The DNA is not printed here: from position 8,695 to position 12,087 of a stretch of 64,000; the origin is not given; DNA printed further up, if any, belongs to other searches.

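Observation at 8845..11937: IleRS whose two class-I catalytic signatures appear degenerate (HIGH reads HFGD, KMSKS reads KMRNV)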

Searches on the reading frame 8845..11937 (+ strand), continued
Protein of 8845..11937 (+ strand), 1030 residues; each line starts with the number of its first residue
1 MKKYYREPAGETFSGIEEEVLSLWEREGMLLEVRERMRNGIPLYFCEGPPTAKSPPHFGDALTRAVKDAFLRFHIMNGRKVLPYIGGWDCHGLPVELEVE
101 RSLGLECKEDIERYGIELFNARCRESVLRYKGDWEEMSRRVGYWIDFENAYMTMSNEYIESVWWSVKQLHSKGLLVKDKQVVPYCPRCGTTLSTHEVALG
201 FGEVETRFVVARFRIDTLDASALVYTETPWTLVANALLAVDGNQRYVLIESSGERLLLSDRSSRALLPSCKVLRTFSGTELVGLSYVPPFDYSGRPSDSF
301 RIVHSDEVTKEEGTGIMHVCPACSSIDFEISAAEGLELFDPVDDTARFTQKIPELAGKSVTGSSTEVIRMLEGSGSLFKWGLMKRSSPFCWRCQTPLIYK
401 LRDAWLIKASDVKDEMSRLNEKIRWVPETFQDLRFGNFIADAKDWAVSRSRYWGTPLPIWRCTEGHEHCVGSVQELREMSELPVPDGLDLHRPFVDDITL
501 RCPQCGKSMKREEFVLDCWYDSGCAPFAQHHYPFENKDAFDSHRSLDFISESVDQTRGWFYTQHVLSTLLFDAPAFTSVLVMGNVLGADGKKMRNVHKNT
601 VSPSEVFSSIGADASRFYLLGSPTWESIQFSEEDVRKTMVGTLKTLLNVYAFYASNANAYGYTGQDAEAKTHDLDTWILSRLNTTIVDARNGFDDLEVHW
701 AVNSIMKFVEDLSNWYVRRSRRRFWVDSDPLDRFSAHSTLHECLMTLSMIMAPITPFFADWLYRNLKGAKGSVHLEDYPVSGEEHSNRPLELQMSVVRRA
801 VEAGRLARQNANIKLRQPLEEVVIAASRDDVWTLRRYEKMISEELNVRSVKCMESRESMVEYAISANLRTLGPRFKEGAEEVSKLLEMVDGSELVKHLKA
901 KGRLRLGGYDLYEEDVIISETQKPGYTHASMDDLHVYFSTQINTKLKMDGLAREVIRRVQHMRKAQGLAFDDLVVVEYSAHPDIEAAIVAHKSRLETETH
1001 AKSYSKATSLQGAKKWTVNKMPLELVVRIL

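Call 83: search_solved_structures(query=P0522, show_alignments=0, max_evalue=1e-40)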
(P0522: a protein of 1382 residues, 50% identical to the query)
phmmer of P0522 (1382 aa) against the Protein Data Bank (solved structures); distinct sequences matched with E-value up to 1e-40: 16.
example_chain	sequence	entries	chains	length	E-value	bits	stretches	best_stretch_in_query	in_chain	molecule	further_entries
8c9d_A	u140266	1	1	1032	3e-190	637.6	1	1-1008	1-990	Isoleucine--tRNA ligase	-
8c8u_A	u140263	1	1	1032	7.6e-190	636.3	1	1-1008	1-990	Isoleucine--tRNA ligase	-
8c8v_A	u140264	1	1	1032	8.1e-190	636.2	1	1-1008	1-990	Isoleucine--tRNA ligase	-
8c8w_A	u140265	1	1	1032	4.4e-188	630.4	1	1-1008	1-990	Isoleucine--tRNA ligase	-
1ile_A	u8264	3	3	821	1.2e-187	629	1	10-821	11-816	ISOLEUCYL-TRNA SYNTHETASE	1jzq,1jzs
9w01_B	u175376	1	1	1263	5.3e-159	534.1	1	2-995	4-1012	Isoleucine--tRNA ligase, cytoplasmic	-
8wnd_A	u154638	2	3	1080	5.4e-157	527.4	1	8-1005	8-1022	isoleucine--tRNA ligase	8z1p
9wqs_A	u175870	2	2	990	1.4e-149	502.9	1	7-921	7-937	Isoleucine--tRNA ligase, cytoplasmic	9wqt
7d5c_A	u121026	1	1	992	1.4e-149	502.8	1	7-921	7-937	Isoleucine--tRNA ligase, cytoplasmic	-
6ldk_A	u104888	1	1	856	3.6e-140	471.7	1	14-779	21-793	Isoleucine--tRNA ligase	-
8c9e_A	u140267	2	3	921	3.4e-129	435.3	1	16-823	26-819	Isoleucine--tRNA ligase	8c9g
8c9f_A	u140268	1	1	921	1e-126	427.1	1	16-823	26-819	Isoleucine--tRNA ligase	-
1ffy_A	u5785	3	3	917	1.5e-119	403.4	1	14-831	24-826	ISOLEUCYL-TRNA SYNTHETASE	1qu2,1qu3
8wnf_A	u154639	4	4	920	5.3e-98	331.9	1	17-778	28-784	Isoleucine--tRNA ligase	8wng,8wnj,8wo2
8wni_A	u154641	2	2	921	5.4e-98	331.9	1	17-778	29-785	Isoleucine--tRNA ligase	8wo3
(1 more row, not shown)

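Call 84: search_protein_families(library=ncbifam, proteins=[P0522, P0024, P0117], max_evalue=1e-100)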
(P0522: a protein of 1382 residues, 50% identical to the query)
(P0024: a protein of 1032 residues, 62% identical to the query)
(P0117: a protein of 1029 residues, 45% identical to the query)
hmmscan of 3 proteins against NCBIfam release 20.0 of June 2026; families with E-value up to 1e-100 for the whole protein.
P0522 (1382 aa): 8 families
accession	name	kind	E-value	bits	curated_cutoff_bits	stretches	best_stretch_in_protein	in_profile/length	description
TIGR00392.1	ileS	equivalog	1.4e-291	969.7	621.4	1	5-845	3-857/861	isoleucine--tRNA ligase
NF000258.1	MupB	exception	1.8e-187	625.3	1900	1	14-1000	9-982/1033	mupirocin-resistant isoleucine--tRNA ligase MupB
NF000257.1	MupA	exception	3.3e-183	611.1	1900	1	14-1000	9-976/1024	mupirocin-resistant isoleucine--tRNA ligase MupA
TIGR00422.1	valS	equivalog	1.1e-162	543.1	612.1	1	312-904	256-826/863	valine--tRNA ligase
NF009687.0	PRK13208.1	equivalog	4.2e-143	478.3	738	0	311-874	254-796/801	valine--tRNA ligase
NF004349.1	PRK05729.1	equivalog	3.1e-138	462.4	704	0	311-866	249-769/860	valine--tRNA ligase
NF040702.1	ileS_w_GNAT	exception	1.2e-125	420.5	1999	0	252-824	445-1001/1100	isoleucine--tRNA ligase, N-acetyltransferase domain-containing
NF011492.0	PRK14900.1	equivalog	5.3e-104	349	1783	0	304-866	258-798/1044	valine--tRNA ligase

P0024 (1032 aa): 5 families
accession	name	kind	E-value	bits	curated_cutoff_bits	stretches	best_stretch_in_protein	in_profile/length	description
TIGR00392.1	ileS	equivalog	3.2e-242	806.4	621.4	1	9-831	4-856/861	isoleucine--tRNA ligase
NF000258.1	MupB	exception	2.3e-234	780.6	1900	1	17-976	9-977/1033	mupirocin-resistant isoleucine--tRNA ligase MupB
NF000257.1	MupA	exception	6.8e-227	755.7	1900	1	17-977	9-972/1024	mupirocin-resistant isoleucine--tRNA ligase MupA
TIGR00422.1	valS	equivalog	1.9e-121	406.7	612.1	1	15-915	9-852/863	valine--tRNA ligase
NF009687.0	PRK13208.1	equivalog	2.6e-117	393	738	1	9-860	8-796/801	valine--tRNA ligase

P0117 (1029 aa): 7 families
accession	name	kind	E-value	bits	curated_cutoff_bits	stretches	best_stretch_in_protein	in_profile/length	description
TIGR00392.1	ileS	equivalog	6.8e-288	957.5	621.4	1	10-828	6-852/861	isoleucine--tRNA ligase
NF000257.1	MupA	exception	1.3e-268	893.8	1900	1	12-1000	5-993/1024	mupirocin-resistant isoleucine--tRNA ligase MupA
NF000258.1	MupB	exception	1.6e-267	890.3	1900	1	16-1011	9-1010/1033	mupirocin-resistant isoleucine--tRNA ligase MupB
TIGR00422.1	valS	equivalog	1.2e-139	466.9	612.1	0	294-873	248-809/863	valine--tRNA ligase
NF009687.0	PRK13208.1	equivalog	6e-130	434.8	738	0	300-861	253-796/801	valine--tRNA ligase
NF004349.1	PRK05729.1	equivalog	3.8e-115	386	704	1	14-854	8-770/860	valine--tRNA ligase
NF040702.1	ileS_w_GNAT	exception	6.8e-115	384.9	1999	0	267-856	465-1048/1100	isoleucine--tRNA ligase, N-acetyltransferase domain-containing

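Call 85: predict_structure(alignment_id=A1)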
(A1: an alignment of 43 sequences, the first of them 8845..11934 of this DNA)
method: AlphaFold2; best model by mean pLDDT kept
length: 1030 residues; sequences in the alignment: 43
mean_pLDDT: 86.7   pTM: 0.79
mean pLDDT of the five models: 86.7, 86.3, 85.0, 84.0, 77.3
residues with pLDDT >= 90: 522; 70-90: 431; 50-70: 60; < 50: 17
segments of 3 or more residues with pLDDT < 50: 530-539, 722-727
pLDDT, mean of each block of 10 residues (from residue 1): 78 91 90 88 72 69 89 92 62 74 88 92 84 78 64 76 90 93 90 84 90 95 94 94 94 91 85 93 93 72 89 88 91 88 92 92 92 94 90 87 92 93 91 87 87 90 95 92 89 93 95 87 58 46 75 75 87 88 89 79 88 94 92 89 93 86 82 89 96 94 96 84 52 85 97 96 95 94 87 92 91 85 92 90 89 89 84 75 85 85 84 85 87 90 88 91 82 90 93 89 89 87 91
secondary structure, 60 per line:
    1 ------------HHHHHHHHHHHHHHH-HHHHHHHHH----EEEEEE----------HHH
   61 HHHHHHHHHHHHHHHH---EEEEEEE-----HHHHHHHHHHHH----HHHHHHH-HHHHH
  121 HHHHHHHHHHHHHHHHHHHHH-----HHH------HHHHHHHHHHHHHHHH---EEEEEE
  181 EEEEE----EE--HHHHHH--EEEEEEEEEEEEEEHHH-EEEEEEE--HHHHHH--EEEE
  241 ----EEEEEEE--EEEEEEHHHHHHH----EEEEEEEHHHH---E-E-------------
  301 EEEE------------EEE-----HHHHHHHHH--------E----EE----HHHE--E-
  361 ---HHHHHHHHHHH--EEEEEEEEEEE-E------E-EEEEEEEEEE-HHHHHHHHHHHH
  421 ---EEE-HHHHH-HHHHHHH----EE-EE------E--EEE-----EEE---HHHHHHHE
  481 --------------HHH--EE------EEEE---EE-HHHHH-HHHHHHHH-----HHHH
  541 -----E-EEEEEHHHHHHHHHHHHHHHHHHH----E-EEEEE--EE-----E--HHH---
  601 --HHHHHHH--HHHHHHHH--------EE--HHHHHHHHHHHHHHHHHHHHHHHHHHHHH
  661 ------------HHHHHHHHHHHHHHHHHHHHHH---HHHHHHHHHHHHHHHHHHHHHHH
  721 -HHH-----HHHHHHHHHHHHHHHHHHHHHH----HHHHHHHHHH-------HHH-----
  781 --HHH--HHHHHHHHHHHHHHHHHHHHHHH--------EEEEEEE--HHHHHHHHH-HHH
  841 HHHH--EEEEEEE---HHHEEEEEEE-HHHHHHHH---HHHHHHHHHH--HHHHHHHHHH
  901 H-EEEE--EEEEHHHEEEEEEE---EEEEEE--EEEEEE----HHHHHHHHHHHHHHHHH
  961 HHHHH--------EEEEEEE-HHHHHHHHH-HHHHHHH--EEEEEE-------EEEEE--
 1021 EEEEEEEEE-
elements in order (helices of 4 or more, strands of 3 or more residues): H13-27 H29-37 E42-47 H58-76 E80-86 H92-103 H108-114 H116-141 H156-171 E175-185 H194-199 E202-215 E220-226 H229-234 E237-240 E245-251 E254-259 H260-266 E271-277 H278-281 E301-304 E317-319 H325-333 H364-374 E377-387 E398-407 H409-420 E424-426 H428-432 H434-440 E459-461 E467-469 H473-479 E508-511 H518-522 H524-531 H537-540 E548-552 H553-571 E578-582 H603-609 H612-619 H632-660 H673-694 H698-720 H730-751 H756-765 H788-810 E819-825 H828-836 H838-844 E847-853 E860-866 H868-875 H879-888 H891-901 E903-906 E909-912 E916-922 E926-931 E934-939 H944-965 E974-980 H982-990 H992-998 E1001-1006 E1014-1018 E1021-1029

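Call 87: fold_search(model_id=the predicted structure, library=pdb)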
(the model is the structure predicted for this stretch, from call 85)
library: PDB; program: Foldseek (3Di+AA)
matches with E <= 10: 507; with E <= 0.001: 251
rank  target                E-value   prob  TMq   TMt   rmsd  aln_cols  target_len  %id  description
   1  8c8v                  7.9e-99  1.00  0.92  0.92   3.5      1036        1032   36  Priestia megaterium mupirocin-resistant isoleucyl-tRNA synthetase 2 with a fully-resolved C-terminal tRNA-binding domain (released 2023-08-16)
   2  8c9d                  1.7e-98  1.00  0.92  0.91   3.5      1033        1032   36  Priestia megaterium W130Q mutant of type 2 isoleucyl-tRNA synthetase complexed with an isoleucyl-adenylate analogue (released 2023-08-16)
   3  8c8w                  1.2e-97  1.00  0.92  0.91   3.5      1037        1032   36  Priestia megaterium mupirocin hyper-resistant HIGH motif mutant of type 2 isoleucyl-tRNA synthetase complexed with an is (released 2023-08-16)
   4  8c8u                  1.4e-92  1.00  0.83  0.83   6.1      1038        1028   36  Priestia megaterium mupirocin-resistant isoleucyl-tRNA synthetase 2 complexed with mupirocin (released 2023-08-23)
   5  8z1p_A                1.4e-82  1.00  0.82  0.80   7.3      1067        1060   33  Crystal structure of Saccharomyces cerevisiae isoleucyl-tRNA synthetase in complex with a mimic tRNA(Met) and isoleuci (released 2024-12-18)
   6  8wnd_A                1.5e-82  1.00  0.84  0.82   6.4      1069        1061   33  Crystal structure of Saccharomyces cerevisiae isoleucyl-tRNA synthetase in complex with tRNA(Ile) and isoleucine (released 2024-10-09)
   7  7d5c                  1.4e-72  1.00  0.76  0.85   5.3       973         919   32  IleRS in complex with a tRNA site inhibitor (released 2021-02-24)
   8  9wqt                  2.8e-71  1.00  0.77  0.86   5.1       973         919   32  Crystal structure of Saccharomyces cerevisiae isoleucyl-tRNA synthetase in complex with reveromycin A and isoleucine (released 2026-04-08)
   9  1ile                  4.3e-71  1.00  0.74  0.93   2.5       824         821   41  ISOLEUCYL-TRNA SYNTHETASE (released 1999-04-13)
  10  8wnd_B                1.4e-69  1.00  0.79  0.87   4.9      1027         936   32  Crystal structure of Saccharomyces cerevisiae isoleucyl-tRNA synthetase in complex with tRNA(Ile) and isoleucine (released 2024-10-09)
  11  9wqs                  1.4e-69  1.00  0.76  0.85   4.9       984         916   32  Crystal structure of Saccharomyces cerevisiae isoleucyl-tRNA synthetase in complex with reveromycin A and isoleucine (released 2026-04-08)
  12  6ldk                  7.0e-64  1.00  0.71  0.89   2.8       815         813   36  Isoleucyl-tRNA synthetase from Candida albicans complexed with a isoleucyl-adenylate (released 2020-11-04)
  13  8c9f                  3.1e-55  1.00  0.73  0.81   4.3       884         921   22  Priestia megaterium inactive HIGH motif mutant of type1 isoleucyl-tRNA synthetase complexed with an isoleucyl-adenylate  (released 2023-08-16)
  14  8c9e                  5.9e-54  1.00  0.73  0.81   4.1       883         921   23  Priestia megaterium mupirocin-sensitive isoleucyl-tRNA synthetase 1 complexed with an isoleucyl-adenylate analogue (released 2023-08-16)
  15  1qu2_A                5.2e-47  1.00  0.64  0.71   6.8       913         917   22  INSIGHTS INTO EDITING FROM AN ILE-TRNA SYNTHETASE STRUCTURE WITH TRNA(ILE) AND MUPIROCIN (released 1999-08-31)
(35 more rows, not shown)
